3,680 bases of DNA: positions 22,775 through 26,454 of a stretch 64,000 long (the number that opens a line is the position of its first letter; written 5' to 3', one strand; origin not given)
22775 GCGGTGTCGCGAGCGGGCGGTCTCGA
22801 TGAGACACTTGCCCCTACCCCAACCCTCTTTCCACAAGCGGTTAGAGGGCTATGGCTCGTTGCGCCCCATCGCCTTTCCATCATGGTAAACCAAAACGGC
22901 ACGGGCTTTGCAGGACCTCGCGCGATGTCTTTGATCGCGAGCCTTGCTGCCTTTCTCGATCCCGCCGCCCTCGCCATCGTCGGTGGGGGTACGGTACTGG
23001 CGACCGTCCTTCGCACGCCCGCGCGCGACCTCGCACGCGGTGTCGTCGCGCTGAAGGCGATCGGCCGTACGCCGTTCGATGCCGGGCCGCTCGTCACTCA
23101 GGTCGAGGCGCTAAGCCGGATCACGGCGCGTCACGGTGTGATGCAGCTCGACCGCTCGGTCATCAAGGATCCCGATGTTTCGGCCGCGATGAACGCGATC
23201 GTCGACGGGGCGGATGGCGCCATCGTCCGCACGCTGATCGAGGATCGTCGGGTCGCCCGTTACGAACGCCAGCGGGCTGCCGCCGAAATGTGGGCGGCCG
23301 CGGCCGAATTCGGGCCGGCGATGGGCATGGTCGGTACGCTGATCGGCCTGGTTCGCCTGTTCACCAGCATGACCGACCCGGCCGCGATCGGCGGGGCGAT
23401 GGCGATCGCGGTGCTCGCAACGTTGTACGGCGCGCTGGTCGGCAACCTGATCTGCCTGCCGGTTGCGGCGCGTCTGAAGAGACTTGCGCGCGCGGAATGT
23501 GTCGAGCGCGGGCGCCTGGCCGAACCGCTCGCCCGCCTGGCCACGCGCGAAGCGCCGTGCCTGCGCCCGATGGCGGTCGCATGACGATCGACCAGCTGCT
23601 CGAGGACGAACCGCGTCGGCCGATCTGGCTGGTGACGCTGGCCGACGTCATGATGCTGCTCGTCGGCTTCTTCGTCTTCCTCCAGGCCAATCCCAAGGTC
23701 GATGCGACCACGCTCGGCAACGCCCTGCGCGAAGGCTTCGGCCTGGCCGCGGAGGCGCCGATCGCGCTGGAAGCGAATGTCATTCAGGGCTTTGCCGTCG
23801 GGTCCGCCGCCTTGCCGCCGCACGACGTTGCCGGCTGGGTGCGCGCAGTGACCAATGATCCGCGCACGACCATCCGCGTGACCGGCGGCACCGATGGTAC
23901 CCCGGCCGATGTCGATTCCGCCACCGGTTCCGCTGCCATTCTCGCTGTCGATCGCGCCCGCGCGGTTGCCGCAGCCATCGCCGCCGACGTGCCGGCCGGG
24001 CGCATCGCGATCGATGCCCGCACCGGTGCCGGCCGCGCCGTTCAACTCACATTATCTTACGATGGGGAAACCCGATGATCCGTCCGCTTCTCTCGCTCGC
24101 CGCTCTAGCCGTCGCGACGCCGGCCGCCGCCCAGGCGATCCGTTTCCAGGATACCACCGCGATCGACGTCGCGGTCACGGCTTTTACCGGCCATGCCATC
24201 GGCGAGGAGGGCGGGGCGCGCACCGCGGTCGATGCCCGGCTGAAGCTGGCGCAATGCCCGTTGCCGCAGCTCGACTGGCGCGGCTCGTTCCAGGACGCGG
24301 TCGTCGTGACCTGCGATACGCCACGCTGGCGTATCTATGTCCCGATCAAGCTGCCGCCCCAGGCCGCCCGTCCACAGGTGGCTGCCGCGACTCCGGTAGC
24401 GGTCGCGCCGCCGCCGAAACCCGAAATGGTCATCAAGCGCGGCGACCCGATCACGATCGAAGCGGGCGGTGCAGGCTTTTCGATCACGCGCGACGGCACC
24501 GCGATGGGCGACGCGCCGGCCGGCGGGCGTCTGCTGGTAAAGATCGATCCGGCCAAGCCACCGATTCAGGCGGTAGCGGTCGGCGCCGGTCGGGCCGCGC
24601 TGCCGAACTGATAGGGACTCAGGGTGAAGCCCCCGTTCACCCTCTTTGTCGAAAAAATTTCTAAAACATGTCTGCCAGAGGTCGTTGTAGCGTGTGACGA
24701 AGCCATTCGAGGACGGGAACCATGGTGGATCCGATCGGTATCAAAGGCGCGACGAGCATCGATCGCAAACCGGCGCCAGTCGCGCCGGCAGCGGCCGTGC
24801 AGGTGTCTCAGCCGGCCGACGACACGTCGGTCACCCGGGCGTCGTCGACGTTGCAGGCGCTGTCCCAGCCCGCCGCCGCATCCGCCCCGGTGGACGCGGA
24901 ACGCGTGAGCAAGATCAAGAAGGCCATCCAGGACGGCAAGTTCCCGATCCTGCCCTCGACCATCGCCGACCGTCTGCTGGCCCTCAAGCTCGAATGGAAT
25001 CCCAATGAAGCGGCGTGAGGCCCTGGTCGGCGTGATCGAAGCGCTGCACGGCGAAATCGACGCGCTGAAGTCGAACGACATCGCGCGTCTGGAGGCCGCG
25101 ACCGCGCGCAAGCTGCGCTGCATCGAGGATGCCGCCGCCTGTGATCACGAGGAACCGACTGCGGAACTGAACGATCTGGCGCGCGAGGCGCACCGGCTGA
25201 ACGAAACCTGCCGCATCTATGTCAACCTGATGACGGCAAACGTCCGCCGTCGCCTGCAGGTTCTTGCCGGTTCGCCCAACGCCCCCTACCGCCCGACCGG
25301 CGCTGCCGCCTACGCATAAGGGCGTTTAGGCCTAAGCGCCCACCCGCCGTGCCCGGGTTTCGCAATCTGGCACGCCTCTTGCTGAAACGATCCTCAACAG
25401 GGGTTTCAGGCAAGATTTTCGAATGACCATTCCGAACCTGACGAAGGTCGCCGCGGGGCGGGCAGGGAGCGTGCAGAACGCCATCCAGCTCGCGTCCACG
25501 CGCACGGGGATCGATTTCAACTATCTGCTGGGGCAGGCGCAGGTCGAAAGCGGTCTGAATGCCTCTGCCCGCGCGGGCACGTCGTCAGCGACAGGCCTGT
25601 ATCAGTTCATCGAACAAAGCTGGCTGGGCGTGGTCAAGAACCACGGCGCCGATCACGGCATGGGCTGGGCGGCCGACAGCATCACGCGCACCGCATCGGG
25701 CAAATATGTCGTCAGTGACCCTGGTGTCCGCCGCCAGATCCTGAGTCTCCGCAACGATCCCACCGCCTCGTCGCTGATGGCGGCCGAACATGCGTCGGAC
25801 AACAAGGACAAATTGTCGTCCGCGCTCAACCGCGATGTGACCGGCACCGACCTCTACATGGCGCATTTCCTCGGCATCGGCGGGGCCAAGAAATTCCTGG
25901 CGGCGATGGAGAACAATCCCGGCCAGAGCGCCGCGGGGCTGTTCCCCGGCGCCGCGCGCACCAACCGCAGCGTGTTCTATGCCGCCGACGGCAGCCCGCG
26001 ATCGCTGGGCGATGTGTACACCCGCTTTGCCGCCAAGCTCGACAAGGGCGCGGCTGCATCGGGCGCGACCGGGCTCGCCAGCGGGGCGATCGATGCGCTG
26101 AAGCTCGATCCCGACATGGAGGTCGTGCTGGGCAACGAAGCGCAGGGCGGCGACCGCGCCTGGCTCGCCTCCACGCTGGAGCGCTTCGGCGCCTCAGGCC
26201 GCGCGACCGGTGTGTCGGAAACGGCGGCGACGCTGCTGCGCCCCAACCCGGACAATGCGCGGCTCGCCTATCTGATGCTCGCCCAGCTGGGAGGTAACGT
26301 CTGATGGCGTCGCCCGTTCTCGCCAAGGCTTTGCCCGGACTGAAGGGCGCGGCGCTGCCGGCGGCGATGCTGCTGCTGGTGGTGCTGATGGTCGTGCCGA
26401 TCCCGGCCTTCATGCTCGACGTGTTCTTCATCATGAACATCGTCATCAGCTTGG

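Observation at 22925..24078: Second, minimal stator-like pair: MotA lacking TM1 and a 165-aa MotB, in a sigma54 operon with flgA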

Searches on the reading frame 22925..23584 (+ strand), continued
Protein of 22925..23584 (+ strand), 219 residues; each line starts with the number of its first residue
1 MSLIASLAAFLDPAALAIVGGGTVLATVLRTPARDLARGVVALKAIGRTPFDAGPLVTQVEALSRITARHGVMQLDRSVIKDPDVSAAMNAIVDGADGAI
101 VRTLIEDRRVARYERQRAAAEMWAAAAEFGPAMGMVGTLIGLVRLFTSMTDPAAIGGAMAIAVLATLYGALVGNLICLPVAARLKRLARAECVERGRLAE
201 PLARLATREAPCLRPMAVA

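Call 84: get_annotated_region(hit=H1, flank=9000)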
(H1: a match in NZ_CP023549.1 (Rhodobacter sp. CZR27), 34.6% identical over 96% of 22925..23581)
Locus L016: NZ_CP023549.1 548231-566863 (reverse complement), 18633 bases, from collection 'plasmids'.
description: Rhodobacter sp. CZR27 plasmid unnamed1, complete sequence
organism: Rhodobacter sp. CZR27 (NCBI taxid 2033869)
taxonomy: Bacteria; Pseudomonadota; Alphaproteobacteria; Rhodobacterales; Paracoccaceae; Rhodobacter; Rhodobacter sp. CZR27
host: -; source: cell culture,paddy soil; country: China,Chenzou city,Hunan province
typing (MOB-suite, as given by PLSDB): non-mobilizable
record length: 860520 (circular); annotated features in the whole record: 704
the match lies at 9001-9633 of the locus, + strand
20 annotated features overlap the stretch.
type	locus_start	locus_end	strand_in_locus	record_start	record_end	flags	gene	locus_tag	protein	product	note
CDS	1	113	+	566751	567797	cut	-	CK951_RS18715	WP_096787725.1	PHB depolymerase family esterase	-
CDS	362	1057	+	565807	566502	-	-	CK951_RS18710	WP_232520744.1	hypothetical protein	-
CDS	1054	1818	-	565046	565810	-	-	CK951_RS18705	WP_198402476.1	helix-turn-helix domain-containing protein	-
CDS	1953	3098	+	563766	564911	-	-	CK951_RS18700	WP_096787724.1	acyl-CoA dehydrogenase family protein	-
CDS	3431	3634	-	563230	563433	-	-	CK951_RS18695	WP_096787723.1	hypothetical protein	-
CDS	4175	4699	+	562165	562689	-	-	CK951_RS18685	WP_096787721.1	DUF2243 domain-containing protein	-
CDS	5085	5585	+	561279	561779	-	-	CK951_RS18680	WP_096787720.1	STAS/SEC14 domain-containing protein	-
CDS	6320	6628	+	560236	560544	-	-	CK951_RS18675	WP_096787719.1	DUF485 domain-containing protein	-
CDS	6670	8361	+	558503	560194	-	-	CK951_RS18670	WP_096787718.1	cation acetate symporter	GO:0006847 - plasma membrane acetate transport [Evidence IEA]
CDS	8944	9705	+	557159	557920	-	-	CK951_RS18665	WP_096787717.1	MotA/TolQ/ExbB proton channel family protein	-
CDS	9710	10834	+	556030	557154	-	-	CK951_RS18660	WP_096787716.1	OmpA family protein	-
CDS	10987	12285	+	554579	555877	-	nhaD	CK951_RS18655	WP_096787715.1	sodium:proton antiporter NhaD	GO:0006814 - sodium ion transport [Evidence IEA]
CDS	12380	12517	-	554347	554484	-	-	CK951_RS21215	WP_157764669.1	hypothetical protein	-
CDS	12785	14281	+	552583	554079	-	-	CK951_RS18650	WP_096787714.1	FGGY family carbohydrate kinase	GO:0005975 - carbohydrate metabolic process [Evidence IEA]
CDS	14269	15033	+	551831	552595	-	-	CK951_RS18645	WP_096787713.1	DeoR/GlpR family DNA-binding transcription regulator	-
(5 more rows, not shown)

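Call 90: search_protein_families(library=padloc, proteins=[window:22925-23581:+], max_evalue=0.01)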
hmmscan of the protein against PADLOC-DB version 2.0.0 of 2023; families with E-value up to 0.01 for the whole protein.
window:22925-23581:+ (219 aa): 0 families

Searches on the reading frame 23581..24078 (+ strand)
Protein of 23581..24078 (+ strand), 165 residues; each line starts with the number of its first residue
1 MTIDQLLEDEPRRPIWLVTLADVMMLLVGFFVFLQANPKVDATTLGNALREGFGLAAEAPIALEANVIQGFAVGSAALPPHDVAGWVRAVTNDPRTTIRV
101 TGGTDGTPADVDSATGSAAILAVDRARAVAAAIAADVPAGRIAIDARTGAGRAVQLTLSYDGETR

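Call 6: search_protein_families(library=pfam, proteins=[window:23581-24078:+], max_evalue=0.1)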
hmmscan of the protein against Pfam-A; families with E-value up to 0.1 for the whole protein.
window:23581-24078:+ (165 aa): 2 families
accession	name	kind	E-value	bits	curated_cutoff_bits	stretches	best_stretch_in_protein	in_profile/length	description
PF13677.11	MotB_plug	-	1.9e-05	24.6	24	1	14-44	17-46/58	Membrane MotB of proton-channel complex MotA/MotB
PF00691.25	OmpA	-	0.077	13.8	27.2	0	87-144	21-76/98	OmpA family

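Call 7: search_protein_families(library=ncbifam, proteins=[window:23581-24078:+], max_evalue=0.1)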
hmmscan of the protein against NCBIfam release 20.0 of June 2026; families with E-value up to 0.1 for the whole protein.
window:23581-24078:+ (165 aa): 6 families
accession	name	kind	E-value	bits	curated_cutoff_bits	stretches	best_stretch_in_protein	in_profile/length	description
NF006508.0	PRK08944.1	subfamily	6.5e-09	35.4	259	1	9-43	10-44/304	MotB family protein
NF005236.0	PRK06742.1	equivalog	9.3e-05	22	312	1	13-49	9-45/225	flagellar motor protein MotS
NF006541.1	PRK09038.1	equivalog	0.00039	20.1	283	1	11-42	11-42/253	flagellar motor protein MotD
NF005195.1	PRK06667.1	equivalog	0.0042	16.9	300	1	13-45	12-44/241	flagellar motor protein MotB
NF005831.1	PRK07734.1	equivalog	0.048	13.4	301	0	15-44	17-46/250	flagellar motor protein MotB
NF006285.1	PRK08457.1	equivalog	0.05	13.4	250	0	71-137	126-197/253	flagellar motor protein MotB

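Call 14: find_homologous_proteins(query=window:23581-24075:+)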
Query window:23581-24075:+ (165 aa): 531 proteins with E <= 0.001 among 2829 candidates; the best 120 are listed.
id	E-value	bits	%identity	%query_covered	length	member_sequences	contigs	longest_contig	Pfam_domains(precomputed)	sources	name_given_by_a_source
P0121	5.0e-89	314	92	100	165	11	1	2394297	PF13677.12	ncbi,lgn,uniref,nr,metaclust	ncbi:hypothetical protein ASE86_01550 [Sphingomonas sp. Leaf33]|uniref:flagellar motor protein MotB 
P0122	6.0e-89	314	91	100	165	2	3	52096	-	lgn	-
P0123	6.4e-84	298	87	100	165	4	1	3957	-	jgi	-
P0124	5.6e-80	285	82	100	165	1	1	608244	-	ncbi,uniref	ncbi:flagellar motor protein MotB [Sphingomonas floccifaciens]|uniref:Flagellar motor protein MotB n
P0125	2.3e-78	280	82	100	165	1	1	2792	-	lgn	-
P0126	3.8e-78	279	83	100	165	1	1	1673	-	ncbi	-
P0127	2.7e-73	263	79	99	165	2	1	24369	-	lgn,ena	-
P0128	6.5e-70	252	74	99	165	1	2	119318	-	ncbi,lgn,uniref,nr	ncbi:flagellar motor protein MotB [Sphingomonas sp.]|uniref:flagellar motor protein MotB n=1 Tax=Sph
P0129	5.4e-69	249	74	99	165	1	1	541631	PF13677.12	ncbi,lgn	ncbi:MAG: flagellar motor protein MotB [Pseudomonadota bacterium]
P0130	2.6e-68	247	73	99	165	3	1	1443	PF13677.12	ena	-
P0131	6.3e-67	242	74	100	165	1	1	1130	-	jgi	-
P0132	6.1e-66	239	72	100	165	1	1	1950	-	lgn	-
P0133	7.7e-66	239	69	100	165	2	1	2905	PF13677.12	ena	-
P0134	6.9e-65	236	70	99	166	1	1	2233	PF13677.12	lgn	-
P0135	1.5e-64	235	69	100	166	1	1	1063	-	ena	-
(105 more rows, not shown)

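Call 49: predict_structure(alignment_id=A3)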
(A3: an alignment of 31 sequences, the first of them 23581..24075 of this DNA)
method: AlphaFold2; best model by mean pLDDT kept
length: 165 residues; sequences in the alignment: 31
mean_pLDDT: 79.4   pTM: 0.59
mean pLDDT of the five models: 79.4, 78.4, 77.7, 76.4, 76.3
residues with pLDDT >= 90: 54; 70-90: 75; 50-70: 23; < 50: 13
segments of 3 or more residues with pLDDT < 50: 1-11
pLDDT, mean of each block of 10 residues (from residue 1): 42 62 87 81 71 65 84 91 76 83 92 92 93 88 88 89 56
secondary structure, 60 per line:
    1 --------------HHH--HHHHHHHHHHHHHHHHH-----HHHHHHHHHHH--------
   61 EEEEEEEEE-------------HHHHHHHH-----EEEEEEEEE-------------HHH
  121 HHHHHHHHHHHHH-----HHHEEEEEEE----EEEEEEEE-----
elements in order: H20-36 H42-52 E61-69 H83-90 E96-104 H118-133 E142-148 E153-160

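Call 52: fold_search(model_id=the predicted structure, library=pdb)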
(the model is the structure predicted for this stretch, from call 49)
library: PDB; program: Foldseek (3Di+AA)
matches with E <= 10: 499; with E <= 0.001: 44
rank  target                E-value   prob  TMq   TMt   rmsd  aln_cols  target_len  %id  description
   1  3td3_D                7.1e-06  1.00  0.49  0.65   4.4       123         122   18  Crystal structure of OmpA-like domain from Acinetobacter baumannii in complex with glycine (released 2011-10-26)
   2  3td3_H                1.5e-05  1.00  0.48  0.64   4.6       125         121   18  Crystal structure of OmpA-like domain from Acinetobacter baumannii in complex with glycine (released 2011-10-26)
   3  3td4_B                1.9e-05  1.00  0.48  0.63   4.2       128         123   17  Crystal structure of OmpA-like domain from Acinetobacter baumannii in complex with diaminopimelate (released 2011-10-26)
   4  3td3_A                3.3e-05  1.00  0.50  0.67   4.2       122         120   18  Crystal structure of OmpA-like domain from Acinetobacter baumannii in complex with glycine (released 2011-10-26)
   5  3td5_A                4.0e-05  1.00  0.50  0.68   4.3       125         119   18  Crystal structure of OmpA-like domain from Acinetobacter baumannii in complex with L-Ala-gamma-D-Glu-m-DAP-D-Ala-D-Ala (released 2011-10-26)
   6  6jfw_A                5.2e-05  1.00  0.46  0.53  10.7       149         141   17  Crystal structure of PA0833 periplasmic domain from Pseudomonas aeruginosa reveals an unexpected enlarged peptidoglyca (released 2019-03-20)
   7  3s06_B                6.8e-05  1.00  0.48  0.53   3.2       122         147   20  The crystal structure of the periplasmic domain of Helicobacter pylori MotB (residues 97-256, P3121). (released 2012-03-14)
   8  5u1h_A                7.3e-05  1.00  0.48  0.63   4.0       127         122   17  Crystal structure of the C-terminal peptidoglycan binding domain of OprF (PA1777) from Pseudomonas aeruginosa (released 2017-01-11)
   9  5u1h_C                7.3e-05  1.00  0.46  0.60   5.0       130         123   18  Crystal structure of the C-terminal peptidoglycan binding domain of OprF (PA1777) from Pseudomonas aeruginosa (released 2017-01-11)
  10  4g4w                  7.8e-05  1.00  0.46  0.68   2.6       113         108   18  Crystal structure of peptidoglycan-associated lipoprotein from Acinetobacter baumannii (released 2013-07-24)
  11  4erh_A                8.9e-05  1.00  0.48  0.60   2.6       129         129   16  The crystal structure of OmpA domain of OmpA from Salmonella enterica subsp. enterica serovar Typhimurium str. 14028S (released 2012-05-02)
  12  3s02_A                1.2e-04  1.00  0.47  0.53   3.3       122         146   20  The crystal structure of the periplasmic domain of Helicobacter pylori MotB (residues 103-256) (released 2012-03-14)
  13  7mud_AL               1.3e-04  1.00  0.44  0.43  16.0       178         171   15  Legionella pneumophila Dot/Icm T4SS OMC (released 2021-10-06)
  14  7rjj_A                1.6e-04  1.00  0.48  0.64   3.5       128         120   19  Crystal Structure of the Peptidoglycan Binding Domain of the Outer Membrane Protein (OmpA) from Klebsiella pneumoniae  (released 2021-07-28)
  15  3s06_A                2.0e-04  1.00  0.42  0.43   2.3        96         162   22  The crystal structure of the periplasmic domain of Helicobacter pylori MotB (residues 97-256, P3121). (released 2012-03-14)
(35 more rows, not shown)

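Call 90: search_protein_families(library=padloc, proteins=[window:23581-24075:+], max_evalue=0.01)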
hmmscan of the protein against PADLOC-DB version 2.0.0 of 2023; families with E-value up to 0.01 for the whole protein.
window:23581-24075:+ (165 aa): 0 families

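Call 91: search_solved_structures(query=window:23581-24075:+, max_evalue=1, show_alignments=2)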
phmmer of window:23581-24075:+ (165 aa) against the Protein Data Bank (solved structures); distinct sequences matched with E-value up to 1: 11.
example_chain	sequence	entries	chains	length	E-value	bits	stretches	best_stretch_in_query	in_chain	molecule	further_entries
8zyv_A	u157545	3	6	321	0.0011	22.3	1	11-55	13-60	PomB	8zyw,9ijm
8bri_F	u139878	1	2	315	0.0011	22.3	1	11-55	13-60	Flagellar motor protein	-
8zyz_A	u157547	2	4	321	0.0057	20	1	11-55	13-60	PomB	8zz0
8brd_F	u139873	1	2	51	0.0074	19.6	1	11-43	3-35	Flagellar motor protein,VaPomB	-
6ysl_A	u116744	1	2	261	0.0098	19.2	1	8-44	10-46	Motility protein B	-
9lu9_F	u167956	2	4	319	0.038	17.3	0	15-44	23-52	MotB1,Motility protein B | Chimeric B subunit of MotA1B1 from Paenibacillus sp. TCA20 and MotAB from E. coli,Motility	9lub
9luc_F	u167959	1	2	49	0.05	16.9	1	15-44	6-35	Chimeric B subunit of MotA1B1 from Paenibacillus sp. TCA20 and MotAB from E. coli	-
5vm0_A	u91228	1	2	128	0.34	14.2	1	78-127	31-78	Camelid Nanobody VHH T9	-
5vlv_A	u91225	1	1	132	0.37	14.1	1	78-127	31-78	Single Domain Camelid Nanobody VHH T9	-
6ysf_A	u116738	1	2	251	0.41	14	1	9-44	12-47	Chemotaxis motB protein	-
8ucs_A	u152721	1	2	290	0.56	13.5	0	9-44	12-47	OmpA family protein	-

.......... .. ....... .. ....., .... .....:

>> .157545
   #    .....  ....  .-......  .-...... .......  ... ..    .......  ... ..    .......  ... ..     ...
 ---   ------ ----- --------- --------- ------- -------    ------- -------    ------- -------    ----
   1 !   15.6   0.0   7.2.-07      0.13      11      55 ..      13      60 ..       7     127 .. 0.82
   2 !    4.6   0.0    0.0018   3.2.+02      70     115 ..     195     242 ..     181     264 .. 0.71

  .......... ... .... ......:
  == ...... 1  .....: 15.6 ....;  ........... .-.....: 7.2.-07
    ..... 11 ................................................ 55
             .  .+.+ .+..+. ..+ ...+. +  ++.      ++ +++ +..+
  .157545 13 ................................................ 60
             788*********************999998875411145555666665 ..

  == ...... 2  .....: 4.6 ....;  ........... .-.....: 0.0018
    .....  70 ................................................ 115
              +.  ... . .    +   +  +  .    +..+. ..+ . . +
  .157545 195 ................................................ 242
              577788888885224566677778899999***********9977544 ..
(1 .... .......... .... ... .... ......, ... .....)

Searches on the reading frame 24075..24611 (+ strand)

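Call 6: search_protein_families(library=pfam, proteins=[window:24075-24611:+], max_evalue=0.1)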
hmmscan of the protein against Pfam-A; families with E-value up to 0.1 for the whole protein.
window:24075-24611:+ (178 aa): 2 families
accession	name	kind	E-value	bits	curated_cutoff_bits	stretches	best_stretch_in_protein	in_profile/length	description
PF13144.11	ChapFlgA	-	4.1e-06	27.3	23.8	1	116-173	62-119/122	Chaperone for flagella basal body P-ring formation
PF17656.6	ChapFlgA_N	-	0.002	18.9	27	1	51-92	26-74/77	FlgA N-terminal domain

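Call 7: search_protein_families(library=ncbifam, proteins=[window:24075-24611:+], max_evalue=0.1)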
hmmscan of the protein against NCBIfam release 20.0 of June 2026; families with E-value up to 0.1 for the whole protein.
window:24075-24611:+ (178 aa): 1 family
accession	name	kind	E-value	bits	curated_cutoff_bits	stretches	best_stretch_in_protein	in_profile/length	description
TIGR03170.1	flgA_cterm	equivalog_domain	1.2e-06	28.5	54.65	1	116-173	76-133/137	flagellar basal body P-ring formation chaperone FlgA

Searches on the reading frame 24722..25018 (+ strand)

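Call 6: search_protein_families(library=pfam, proteins=[window:24722-25018:+], max_evalue=0.1)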
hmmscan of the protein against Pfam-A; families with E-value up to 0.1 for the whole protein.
window:24722-25018:+ (98 aa): 2 families
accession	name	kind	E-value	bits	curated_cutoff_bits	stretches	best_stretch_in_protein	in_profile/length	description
PF04316.19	FlgM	-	9.1e-11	42.3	25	1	33-86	1-54/55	Anti-sigma-28 factor, FlgM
PF06910.16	MEA1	-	0.023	15.7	27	1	21-75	44-98/128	Male enhanced antigen 1 (MEA1)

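Call 7: search_protein_families(library=ncbifam, proteins=[window:24722-25018:+], max_evalue=0.1)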
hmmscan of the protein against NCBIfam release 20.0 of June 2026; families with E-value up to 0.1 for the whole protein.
window:24722-25018:+ (98 aa): 1 family
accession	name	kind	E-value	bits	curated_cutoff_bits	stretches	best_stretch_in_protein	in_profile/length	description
TIGR03824.1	FlgM_jcvi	equivalog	3.5e-14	53.4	40.75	1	21-87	28-95/98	flagellar biosynthesis anti-sigma factor FlgM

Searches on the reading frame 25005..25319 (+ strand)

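Call 6: search_protein_families(library=pfam, proteins=[window:25005-25319:+], max_evalue=0.1)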
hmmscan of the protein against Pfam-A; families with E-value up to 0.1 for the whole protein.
window:25005-25319:+ (104 aa): 1 family
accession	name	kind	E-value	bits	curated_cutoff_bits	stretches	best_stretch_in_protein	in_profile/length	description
PF05130.17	FlgN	-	5.4e-08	33.8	30.5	1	4-48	14-58/147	FlgN protein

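Call 7: search_protein_families(library=ncbifam, proteins=[window:25005-25319:+], max_evalue=0.1)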
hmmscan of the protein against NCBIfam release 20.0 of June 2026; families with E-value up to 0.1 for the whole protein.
window:25005-25319:+ (104 aa): 0 families

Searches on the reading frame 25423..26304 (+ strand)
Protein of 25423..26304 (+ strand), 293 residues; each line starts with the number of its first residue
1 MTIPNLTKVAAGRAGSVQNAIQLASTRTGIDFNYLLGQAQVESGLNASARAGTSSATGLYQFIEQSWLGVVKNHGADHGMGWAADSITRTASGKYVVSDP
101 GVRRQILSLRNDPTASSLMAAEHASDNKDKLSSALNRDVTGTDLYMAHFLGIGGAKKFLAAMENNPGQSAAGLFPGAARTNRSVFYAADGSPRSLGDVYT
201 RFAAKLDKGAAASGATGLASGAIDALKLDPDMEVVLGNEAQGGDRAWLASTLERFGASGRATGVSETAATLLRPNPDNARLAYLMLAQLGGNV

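Call 6: search_protein_families(library=pfam, proteins=[window:25423-26304:+], max_evalue=0.1)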
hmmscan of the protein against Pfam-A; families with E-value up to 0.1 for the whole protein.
window:25423-26304:+ (293 aa): 1 family
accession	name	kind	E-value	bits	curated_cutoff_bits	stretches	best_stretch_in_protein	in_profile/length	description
PF01464.25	SLT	-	0.00095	19.2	21.3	1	21-66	3-47/117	Transglycosylase SLT domain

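Call 7: search_protein_families(library=ncbifam, proteins=[window:25423-26304:+], max_evalue=0.1)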
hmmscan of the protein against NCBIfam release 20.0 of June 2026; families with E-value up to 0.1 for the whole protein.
window:25423-26304:+ (293 aa): 2 families
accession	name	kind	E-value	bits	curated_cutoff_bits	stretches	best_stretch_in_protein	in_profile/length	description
NF052397.1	AggPromo_Cterm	subfamily_domain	0.0047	17.4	40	1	39-70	9-40/80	aggregation-promoting factor C-terminal-like domain-containing protein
NF008670.0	PRK11671.1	equivalog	0.08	12.1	375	0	11-66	186-240/359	membrane-bound lytic murein transglycosylase MltC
